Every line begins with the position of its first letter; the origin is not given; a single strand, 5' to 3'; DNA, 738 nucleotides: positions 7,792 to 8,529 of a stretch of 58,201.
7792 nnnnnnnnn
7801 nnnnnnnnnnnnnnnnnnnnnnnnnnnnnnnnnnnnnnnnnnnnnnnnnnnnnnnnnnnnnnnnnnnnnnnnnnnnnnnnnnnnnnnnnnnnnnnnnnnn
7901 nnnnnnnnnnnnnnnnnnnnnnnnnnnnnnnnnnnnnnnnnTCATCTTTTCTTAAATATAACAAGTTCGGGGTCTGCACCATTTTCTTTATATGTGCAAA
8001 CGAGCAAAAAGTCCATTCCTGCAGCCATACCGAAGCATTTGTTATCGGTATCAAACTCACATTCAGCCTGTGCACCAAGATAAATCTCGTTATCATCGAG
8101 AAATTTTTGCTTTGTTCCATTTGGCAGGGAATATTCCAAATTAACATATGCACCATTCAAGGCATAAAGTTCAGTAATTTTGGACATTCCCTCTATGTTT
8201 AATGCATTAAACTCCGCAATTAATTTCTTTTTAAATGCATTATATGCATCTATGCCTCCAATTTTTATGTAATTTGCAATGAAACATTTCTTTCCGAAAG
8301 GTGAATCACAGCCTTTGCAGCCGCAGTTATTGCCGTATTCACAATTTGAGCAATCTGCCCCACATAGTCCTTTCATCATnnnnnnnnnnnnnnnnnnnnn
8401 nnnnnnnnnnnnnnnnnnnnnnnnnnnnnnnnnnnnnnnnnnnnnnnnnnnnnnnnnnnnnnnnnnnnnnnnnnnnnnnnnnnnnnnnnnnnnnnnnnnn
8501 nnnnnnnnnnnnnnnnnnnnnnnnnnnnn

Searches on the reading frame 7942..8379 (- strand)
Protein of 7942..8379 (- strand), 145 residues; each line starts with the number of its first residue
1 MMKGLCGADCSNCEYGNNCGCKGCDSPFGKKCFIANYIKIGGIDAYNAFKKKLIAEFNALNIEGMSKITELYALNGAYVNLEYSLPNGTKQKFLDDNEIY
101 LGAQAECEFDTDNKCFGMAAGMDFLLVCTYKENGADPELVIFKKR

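Call 3: search_protein_families(library=pfam, proteins=[window:7942-8379:-], max_evalue=0.01)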
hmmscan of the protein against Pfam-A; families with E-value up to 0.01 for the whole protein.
window:7942-8379:- (145 aa): 0 families

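Call 4: search_protein_families(library=ncbifam, proteins=[window:7942-8379:-], max_evalue=0.01)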
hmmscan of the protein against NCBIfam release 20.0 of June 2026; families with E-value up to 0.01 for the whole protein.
window:7942-8379:- (145 aa): 0 families

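Call 7: search_protein_families(library=pfam, proteins=[window:7942-8379:-], max_evalue=10)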
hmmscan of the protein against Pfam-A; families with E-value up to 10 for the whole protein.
window:7942-8379:- (145 aa): 0 families

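Call 18: find_homologous_proteins(query=window:7942-8379:-, max_evalue=0.001)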
Query window:7942-8379:- (145 aa): 522 proteins with E <= 0.001 among 526 candidates; the best 120 are listed.
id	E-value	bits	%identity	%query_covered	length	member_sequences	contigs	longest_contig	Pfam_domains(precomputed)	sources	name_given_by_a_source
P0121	5.6e-88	311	94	99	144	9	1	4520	-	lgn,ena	-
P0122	4.1e-58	214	67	99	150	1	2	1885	-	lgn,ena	-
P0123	1.2e-57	212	67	99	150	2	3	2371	-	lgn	-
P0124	1.2e-57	212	66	100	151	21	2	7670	-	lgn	-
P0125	7.6e-57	210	65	99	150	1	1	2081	-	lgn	-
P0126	1.7e-56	209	65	99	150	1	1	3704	-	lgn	-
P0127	2.9e-56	208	65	99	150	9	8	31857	-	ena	-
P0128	3.3e-56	208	65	100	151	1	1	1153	-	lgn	-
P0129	4.6e-56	207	65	100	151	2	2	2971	-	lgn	-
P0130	1.0e-55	206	63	99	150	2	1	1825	-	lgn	-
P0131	1.2e-55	206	65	99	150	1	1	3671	-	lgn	-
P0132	2.6e-55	205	65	100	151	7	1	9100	-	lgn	-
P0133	2.6e-55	205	65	99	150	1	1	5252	-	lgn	-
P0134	5.7e-55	204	64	100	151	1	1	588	-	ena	-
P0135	7.6e-55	203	62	99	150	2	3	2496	-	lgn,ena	-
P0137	1.1e-54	203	62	99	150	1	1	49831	-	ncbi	ncbi:MAG: DUF3795 domain-containing protein [Ruminococcus sp.]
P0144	1.7e-53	199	61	100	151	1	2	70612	-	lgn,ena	-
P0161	1.3e-52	196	61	99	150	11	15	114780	-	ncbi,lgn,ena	-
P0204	1.2e-50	190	58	100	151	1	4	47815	-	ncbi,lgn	ncbi:MAG: DUF3795 domain-containing protein [Eubacteriales bacterium]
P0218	6.6e-50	187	60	100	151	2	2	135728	-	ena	-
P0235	7.4e-49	184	57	99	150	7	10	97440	-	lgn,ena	-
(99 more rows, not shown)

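Call 19: find_encoding_contigs(protein=P0161, flank=4000, max_places=6)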
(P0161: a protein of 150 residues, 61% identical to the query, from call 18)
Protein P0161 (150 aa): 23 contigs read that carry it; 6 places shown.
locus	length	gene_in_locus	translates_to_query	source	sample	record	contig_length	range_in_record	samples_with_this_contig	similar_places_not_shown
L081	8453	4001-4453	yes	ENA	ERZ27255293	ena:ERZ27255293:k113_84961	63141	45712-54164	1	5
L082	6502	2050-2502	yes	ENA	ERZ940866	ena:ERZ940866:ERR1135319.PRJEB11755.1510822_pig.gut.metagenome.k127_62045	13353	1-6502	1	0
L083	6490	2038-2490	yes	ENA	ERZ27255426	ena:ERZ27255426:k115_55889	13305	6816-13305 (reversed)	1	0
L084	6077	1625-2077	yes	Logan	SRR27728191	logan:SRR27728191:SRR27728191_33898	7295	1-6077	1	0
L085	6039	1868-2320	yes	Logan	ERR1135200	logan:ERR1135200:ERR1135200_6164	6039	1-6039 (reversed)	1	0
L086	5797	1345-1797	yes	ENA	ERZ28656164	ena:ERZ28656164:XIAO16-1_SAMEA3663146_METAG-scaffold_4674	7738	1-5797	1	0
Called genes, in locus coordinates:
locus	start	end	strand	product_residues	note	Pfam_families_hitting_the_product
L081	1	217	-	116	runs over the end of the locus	-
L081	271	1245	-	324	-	PF02275:CBAH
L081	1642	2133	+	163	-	PF02525:Flavodoxin_2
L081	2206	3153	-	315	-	PF00483:NTP_transferase, PF12804:NTP_transf_3 (weak)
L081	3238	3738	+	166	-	-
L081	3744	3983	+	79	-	-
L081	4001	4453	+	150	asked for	-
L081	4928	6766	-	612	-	PF00664:ABC_membrane, PF00005:ABC_tran, PF02463:SMC_N (faint)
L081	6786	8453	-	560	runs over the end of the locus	PF00664:ABC_membrane, PF00005:ABC_tran, PF02463:SMC_N (faint)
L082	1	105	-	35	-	?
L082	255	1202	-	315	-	PF00483:NTP_transferase, PF12804:NTP_transf_3 (weak)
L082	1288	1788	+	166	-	-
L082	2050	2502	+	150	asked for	-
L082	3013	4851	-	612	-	PF00664:ABC_membrane, PF00005:ABC_tran, PF02463:SMC_N (faint)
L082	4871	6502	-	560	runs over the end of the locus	PF00664:ABC_membrane, PF00005:ABC_tran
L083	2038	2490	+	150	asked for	-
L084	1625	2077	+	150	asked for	-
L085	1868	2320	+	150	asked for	-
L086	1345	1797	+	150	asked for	-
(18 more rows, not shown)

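Call 20: find_encoding_contigs(protein=P0137, flank=4000, max_places=3)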
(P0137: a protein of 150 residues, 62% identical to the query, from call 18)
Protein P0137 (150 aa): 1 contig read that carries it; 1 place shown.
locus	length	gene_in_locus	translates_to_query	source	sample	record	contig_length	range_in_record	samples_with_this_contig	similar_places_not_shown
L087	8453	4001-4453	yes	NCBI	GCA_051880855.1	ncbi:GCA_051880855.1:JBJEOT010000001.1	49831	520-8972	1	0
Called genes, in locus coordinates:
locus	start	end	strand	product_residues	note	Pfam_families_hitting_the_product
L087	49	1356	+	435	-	PF06580:His_kinase, PF02518:HATPase_c (weak)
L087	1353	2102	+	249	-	PF00072:Response_reg, PF12833:HTH_18, PF00165:HTH_AraC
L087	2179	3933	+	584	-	-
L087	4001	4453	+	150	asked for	-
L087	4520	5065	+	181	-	PF13302:Acetyltransf_3, PF00583:Acetyltransf_1, PF13673:Acetyltransf_10 (weak), PF13508:Acetyltransf_7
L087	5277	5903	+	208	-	PF13527:Acetyltransf_9 (weak), PF00583:Acetyltransf_1, PF13508:Acetyltransf_7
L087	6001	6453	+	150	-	PF13527:Acetyltransf_9, PF00583:Acetyltransf_1, PF13673:Acetyltransf_10, PF13508:Acetyltransf_7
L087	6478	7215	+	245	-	PF07505:DUF5131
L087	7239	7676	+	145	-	-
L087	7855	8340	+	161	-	-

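Call 33: search_solved_structures(query=window:7942-8379:-, max_evalue=1, show_alignments=1)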
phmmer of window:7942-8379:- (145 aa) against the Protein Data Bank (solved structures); distinct sequences matched with E-value up to 1: 5.
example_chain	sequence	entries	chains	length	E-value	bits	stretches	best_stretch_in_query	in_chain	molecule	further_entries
4u9h_L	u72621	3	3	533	0.48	13.9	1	27-116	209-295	Periplasmic [NiFe] hydrogenase large subunit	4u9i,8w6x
1h2r_L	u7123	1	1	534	0.48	13.9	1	27-116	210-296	PROTEIN (PERIPLASMIC [NIFE] HYDROGENASE LARGE SUBUNIT)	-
1ubh_L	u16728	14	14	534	0.48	13.9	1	27-116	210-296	Periplasmic [NiFe] hydrogenase large subunit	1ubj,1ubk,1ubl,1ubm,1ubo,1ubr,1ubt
5xle_L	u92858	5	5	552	0.5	13.8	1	27-116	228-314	Periplasmic [NiFe] hydrogenase large subunit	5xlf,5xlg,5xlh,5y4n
1h2a_L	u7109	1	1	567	0.52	13.8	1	27-116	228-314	HYDROGENASE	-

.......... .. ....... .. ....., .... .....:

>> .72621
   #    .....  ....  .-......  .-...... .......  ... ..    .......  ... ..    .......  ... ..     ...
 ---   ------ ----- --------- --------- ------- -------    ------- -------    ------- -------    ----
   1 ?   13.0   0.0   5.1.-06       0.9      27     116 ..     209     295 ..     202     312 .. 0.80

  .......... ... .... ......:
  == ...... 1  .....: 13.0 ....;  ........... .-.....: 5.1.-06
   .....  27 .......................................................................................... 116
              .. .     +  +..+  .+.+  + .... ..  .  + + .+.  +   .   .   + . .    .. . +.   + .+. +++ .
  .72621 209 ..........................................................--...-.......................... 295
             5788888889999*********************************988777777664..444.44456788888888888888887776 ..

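Call 43: search_protein_families(library=pfam, alignment_id=A3, max_evalue=1)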
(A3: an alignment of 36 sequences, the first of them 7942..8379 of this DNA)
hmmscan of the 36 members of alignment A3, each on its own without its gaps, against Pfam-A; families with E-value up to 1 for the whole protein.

A. member 1, window:7942-8379:- (145 aa): 0 families

B. families by the number of members that match (of 36 scanned): 4 families
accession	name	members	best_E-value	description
PF23782.1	Tsg_N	2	0.074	Twisted gastrulation (Tsg) protein N-terminal domain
PF20694.2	TRADD-like_N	1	0.086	TRADD-like N-terminal domain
PF07566.17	DUF1543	1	0.096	Domain of Unknown Function (DUF1543)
PF12675.12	DUF3795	1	0.9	Protein of unknown function (DUF3795)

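Call 50: predict_structure(alignment_id=A3)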
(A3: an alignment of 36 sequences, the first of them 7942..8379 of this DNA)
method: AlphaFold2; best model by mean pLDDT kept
length: 145 residues; sequences in the alignment: 36
mean_pLDDT: 79.9   pTM: 0.74
mean pLDDT of the five models: 79.9, 77.4, 76.2, 75.6, 72.6
residues with pLDDT >= 90: 56; 70-90: 52; 50-70: 28; < 50: 9
segments of 3 or more residues with pLDDT < 50: 1-5
pLDDT, mean of each block of 10 residues (from residue 1): 47 51 57 75 87 97 91 86 89 88 79 82 93 88 93
secondary structure, 60 per line:
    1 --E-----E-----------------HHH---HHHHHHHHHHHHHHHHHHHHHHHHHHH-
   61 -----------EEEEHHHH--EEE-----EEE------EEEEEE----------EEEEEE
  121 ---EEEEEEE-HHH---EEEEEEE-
elements in order: H33-59 E72-75 H76-79 E82-84 E90-92 E99-104 E115-120 E124-130 E138-144

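Call 53: fold_search(model_id=the predicted structure, library=pdb)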
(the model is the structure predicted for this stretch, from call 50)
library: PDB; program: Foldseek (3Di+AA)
matches with E <= 10: 201; with E <= 0.001: 0
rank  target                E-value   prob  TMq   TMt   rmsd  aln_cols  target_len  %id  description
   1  2jkf                  8.5e-01  0.16  0.23  0.20  14.2       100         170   17  Plasmodium falciparum profilin (released 2008-09-23)
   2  5yct_A                9.0e-01  0.08  0.16  0.22  12.2       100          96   11  Engineered hairpin loop3 mutant monomer in Single-chain Monellin (released 2018-11-28)
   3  2khe_MODEL_1_A        1.1e+00  0.28  0.19  0.30   5.5        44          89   16  Solution Structure of the Bacterial Toxin Rele from Thermus Thermophilus HB8 (released 2010-03-31)
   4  8ac6_D                1.2e+00  0.11  0.22  0.08  13.1        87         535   11  Nudaurelia capensis omega virus maturation intermediate captured at pH5.6 (insect cell expressed VLPs): medium class f (released 2022-12-28)
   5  2jkg_A                1.3e+00  0.12  0.23  0.21  14.6       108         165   17  Plasmodium falciparum profilin (released 2008-09-23)
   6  3q2p_A                1.3e+00  0.07  0.16  0.22  12.2       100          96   11  Reduced sweetness of a monellin (MNEI) mutant results from increased protein flexibility and disruption of a distant p (released 2011-04-06)
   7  7fwi_B                1.6e+00  0.07  0.19  0.20  10.9        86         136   16  Crystal Structure of human FABP5 in complex with 2-(indole-1-carbonylamino)benzoic acid, i.e. SMILES c12N(C(=O)Nc3c(cc (released 2023-06-14)
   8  1fa3_MODEL_1_A        1.8e+00  0.05  0.15  0.21  11.8       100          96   11  SOLUTION STRUCTURE OF MNEI, A SWEET PROTEIN (released 2000-11-16)
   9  8jz0_B                1.9e+00  0.06  0.16  0.23  12.6       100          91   13  Crystal structure of a single-chain monellin mutant C41A (released 2023-10-11)
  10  1iv9_A                2.0e+00  0.05  0.16  0.22  12.5       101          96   13  Crystal Structure of Single Chain Monellin (released 2003-10-07)
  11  8aay_D                2.1e+00  0.11  0.21  0.07  13.5        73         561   10  Nudaurelia capensis omega virus maturation intermediate captured at pH5.6 (insect cell expressed VLPs): small class fr (released 2022-12-28)
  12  5lc6_B                2.1e+00  0.06  0.16  0.23  11.6        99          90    9  Crystal structure of a single chain monellin mutant: Q28K/C41S/Y65R-MNEI (released 2016-10-05)
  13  8zxt_A                2.1e+00  0.05  0.16  0.22  12.6       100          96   13  sweet protein MNEI-Mut 6-3 (released 2025-06-18)
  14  8aay_C                2.2e+00  0.10  0.22  0.08  12.8        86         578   12  Nudaurelia capensis omega virus maturation intermediate captured at pH5.6 (insect cell expressed VLPs): small class fr (released 2022-12-28)
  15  6i9f_MODEL_1_A        2.2e+00  0.07  0.19  0.18  11.7        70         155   17  Solution structure of As-p18 reveals that nematode fatty acid binding proteins exhibit unusual structural feat (released 2019-07-17)
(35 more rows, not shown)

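Call 60: search_protein_families(library=padloc, proteins=[window:7942-8379:-], max_evalue=0.01)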
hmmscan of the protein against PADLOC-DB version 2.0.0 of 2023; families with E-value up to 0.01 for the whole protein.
window:7942-8379:- (145 aa): 0 families

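Call 61: search_protein_families(library=phrogs, proteins=[window:7942-8379:-], max_evalue=0.001)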
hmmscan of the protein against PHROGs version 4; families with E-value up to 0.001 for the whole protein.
window:7942-8379:- (145 aa): 0 families

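Call 78: find_encoding_contigs(protein=P0144, flank=5000, max_places=2)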
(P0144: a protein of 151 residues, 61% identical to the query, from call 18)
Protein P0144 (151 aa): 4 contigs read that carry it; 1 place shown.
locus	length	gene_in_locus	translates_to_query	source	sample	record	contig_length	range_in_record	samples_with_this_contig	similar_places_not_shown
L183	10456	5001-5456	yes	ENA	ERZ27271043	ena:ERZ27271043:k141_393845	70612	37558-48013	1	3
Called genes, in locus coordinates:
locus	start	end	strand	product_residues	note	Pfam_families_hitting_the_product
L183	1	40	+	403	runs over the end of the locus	PF03951:Gln-synt_N, PF00120:Gln-synt_C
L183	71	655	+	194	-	PF00072:Response_reg (faint), PF03861:ANTAR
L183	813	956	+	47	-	-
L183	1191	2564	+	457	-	PF00291:PALP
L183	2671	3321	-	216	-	PF12844:HTH_19 (weak), PF13560:HTH_31 (weak), PF01381:HTH_3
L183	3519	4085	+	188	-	PF04233:Phage_Mu_F (weak), PF00545:Ribonuclease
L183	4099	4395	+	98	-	PF01337:Barstar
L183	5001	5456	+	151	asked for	-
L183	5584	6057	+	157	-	PF04073:tRNA_edit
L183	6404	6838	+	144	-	PF03591:AzlC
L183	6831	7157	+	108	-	PF05437:AzlD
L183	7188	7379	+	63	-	PF04024:PspC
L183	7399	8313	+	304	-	PF02463:SMC_N (faint), PF00005:ABC_tran, PF13304:AAA_21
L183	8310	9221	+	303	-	PF01061:ABC2_membrane, PF12698:ABC2_membrane_3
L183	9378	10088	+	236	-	PF00005:ABC_tran, PF13304:AAA_21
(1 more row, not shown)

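Call 79: find_encoding_contigs(protein=P0218, flank=5000, max_places=2)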
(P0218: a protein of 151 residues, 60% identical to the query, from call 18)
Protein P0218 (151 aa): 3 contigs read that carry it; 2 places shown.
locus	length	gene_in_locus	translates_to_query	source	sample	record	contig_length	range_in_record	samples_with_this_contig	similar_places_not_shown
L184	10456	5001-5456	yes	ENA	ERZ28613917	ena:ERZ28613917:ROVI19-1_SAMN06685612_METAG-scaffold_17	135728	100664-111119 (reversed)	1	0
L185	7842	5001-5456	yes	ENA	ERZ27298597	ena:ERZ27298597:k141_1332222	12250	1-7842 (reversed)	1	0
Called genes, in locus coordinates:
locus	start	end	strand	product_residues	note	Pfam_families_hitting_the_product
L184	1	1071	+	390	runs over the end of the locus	PF07228:SpoIIE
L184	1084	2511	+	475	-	PF12838:Fer4_7, PF14697:Fer4_21 (weak), PF00037:Fer4, PF12837:Fer4_6 (weak), PF13237:Fer4_10 (weak), PF13484:Fer4_16 (weak), PF00037:Fer4, PF02906:Fe_hyd_lg_C, +6 more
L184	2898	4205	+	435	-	PF06580:His_kinase, PF02518:HATPase_c (weak)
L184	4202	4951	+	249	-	PF00072:Response_reg, PF12833:HTH_18, PF00165:HTH_AraC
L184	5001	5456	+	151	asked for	-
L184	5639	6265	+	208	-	PF13527:Acetyltransf_9 (weak), PF00583:Acetyltransf_1, PF13508:Acetyltransf_7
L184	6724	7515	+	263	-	PF00376:MerR, PF13411:MerR_1, PF06445:GyrI-like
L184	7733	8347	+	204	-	PF06541:ABC_trans_CmpB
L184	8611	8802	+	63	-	PF04024:PspC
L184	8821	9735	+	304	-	PF02463:SMC_N (faint), PF00005:ABC_tran, PF13304:AAA_21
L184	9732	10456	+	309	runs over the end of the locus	PF01061:ABC2_membrane, PF12698:ABC2_membrane_3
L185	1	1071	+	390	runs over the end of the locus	PF07228:SpoIIE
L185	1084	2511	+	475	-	PF12838:Fer4_7, PF14697:Fer4_21 (weak), PF00037:Fer4, PF12837:Fer4_6 (weak), PF13237:Fer4_10 (weak), PF13484:Fer4_16 (weak), PF00037:Fer4, PF02906:Fe_hyd_lg_C, +6 more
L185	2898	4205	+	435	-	PF06580:His_kinase, PF02518:HATPase_c (weak)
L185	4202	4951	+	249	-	PF00072:Response_reg, PF12833:HTH_18, PF00165:HTH_AraC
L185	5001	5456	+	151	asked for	-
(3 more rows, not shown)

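Call 80: find_encoding_contigs(protein=P0235, flank=5000, max_places=2)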
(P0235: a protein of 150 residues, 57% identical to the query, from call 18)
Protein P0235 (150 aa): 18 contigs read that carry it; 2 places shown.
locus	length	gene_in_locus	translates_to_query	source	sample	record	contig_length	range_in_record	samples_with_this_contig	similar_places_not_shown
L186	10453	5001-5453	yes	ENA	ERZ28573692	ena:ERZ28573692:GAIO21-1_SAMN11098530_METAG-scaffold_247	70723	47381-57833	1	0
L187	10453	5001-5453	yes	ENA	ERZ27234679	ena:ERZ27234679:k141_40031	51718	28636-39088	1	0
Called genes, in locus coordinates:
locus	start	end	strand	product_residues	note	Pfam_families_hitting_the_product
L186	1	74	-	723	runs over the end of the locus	PF00330:Aconitase, PF00694:Aconitase_C (weak)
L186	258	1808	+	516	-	PF00395:SLH, PF02368:Big_2, PF01522:Polysacc_deac_1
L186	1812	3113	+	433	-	PF01135:PCMT (weak), PF02475:TRM5-TYW2_MTfase, PF05175:MTS, PF13649:Methyltransf_25 (weak), PF13847:Methyltransf_31, PF05958:tRNA_U5-meth_tr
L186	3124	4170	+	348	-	PF00710:Asparaginase, PF17763:Asparaginase_C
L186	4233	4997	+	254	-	PF14512:TM1586_NiRdase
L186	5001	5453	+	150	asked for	-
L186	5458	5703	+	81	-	-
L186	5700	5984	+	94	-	-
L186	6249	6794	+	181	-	PF00583:Acetyltransf_1, PF13673:Acetyltransf_10 (weak), PF13508:Acetyltransf_7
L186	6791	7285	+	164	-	PF03167:UDG (weak)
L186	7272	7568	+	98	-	PF04993:TfoX_N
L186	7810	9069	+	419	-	PF06838:Met_gamma_lyase, PF01053:Cys_Met_Meta_PP, PF01212:Beta_elim_lyase (weak), PF00266:Aminotran_5 (faint)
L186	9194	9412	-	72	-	-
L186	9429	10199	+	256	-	PF00884:Sulfatase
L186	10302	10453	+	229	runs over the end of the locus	PF00884:Sulfatase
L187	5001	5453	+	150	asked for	-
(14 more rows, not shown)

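Call 81: find_encoding_contigs(protein=P0204, flank=5000, max_places=2)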
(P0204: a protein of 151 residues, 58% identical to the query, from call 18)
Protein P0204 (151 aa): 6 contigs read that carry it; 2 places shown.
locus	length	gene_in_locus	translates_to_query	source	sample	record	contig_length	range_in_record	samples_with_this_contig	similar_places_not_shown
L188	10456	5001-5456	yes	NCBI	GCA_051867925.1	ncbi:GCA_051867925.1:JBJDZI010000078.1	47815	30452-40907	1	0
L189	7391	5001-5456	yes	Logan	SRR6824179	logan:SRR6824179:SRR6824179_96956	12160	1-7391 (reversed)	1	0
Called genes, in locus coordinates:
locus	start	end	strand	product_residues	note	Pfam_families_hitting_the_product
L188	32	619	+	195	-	-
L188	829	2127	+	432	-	PF06580:His_kinase, PF02518:HATPase_c (weak)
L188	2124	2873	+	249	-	PF00072:Response_reg, PF12833:HTH_18, PF00165:HTH_AraC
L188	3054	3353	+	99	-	PF07045:DUF1330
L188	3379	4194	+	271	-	PF00753:Lactamase_B, PF19583:ODP (weak), PF12706:Lactamase_B_2 (weak)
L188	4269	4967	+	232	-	PF12146:Hydrolase_4 (faint), PF20408:Abhydrolase_11 (faint)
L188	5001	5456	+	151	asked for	-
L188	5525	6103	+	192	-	PF13420:Acetyltransf_4, PF00583:Acetyltransf_1, PF13508:Acetyltransf_7 (weak)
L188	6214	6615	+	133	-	-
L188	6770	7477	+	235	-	PF00005:ABC_tran, PF13304:AAA_21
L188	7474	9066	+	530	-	PF16949:ABC_tran_2 (weak)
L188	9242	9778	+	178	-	-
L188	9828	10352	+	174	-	-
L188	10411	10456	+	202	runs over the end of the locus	PF01066:CDP-OH_P_transf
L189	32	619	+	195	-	-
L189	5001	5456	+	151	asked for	-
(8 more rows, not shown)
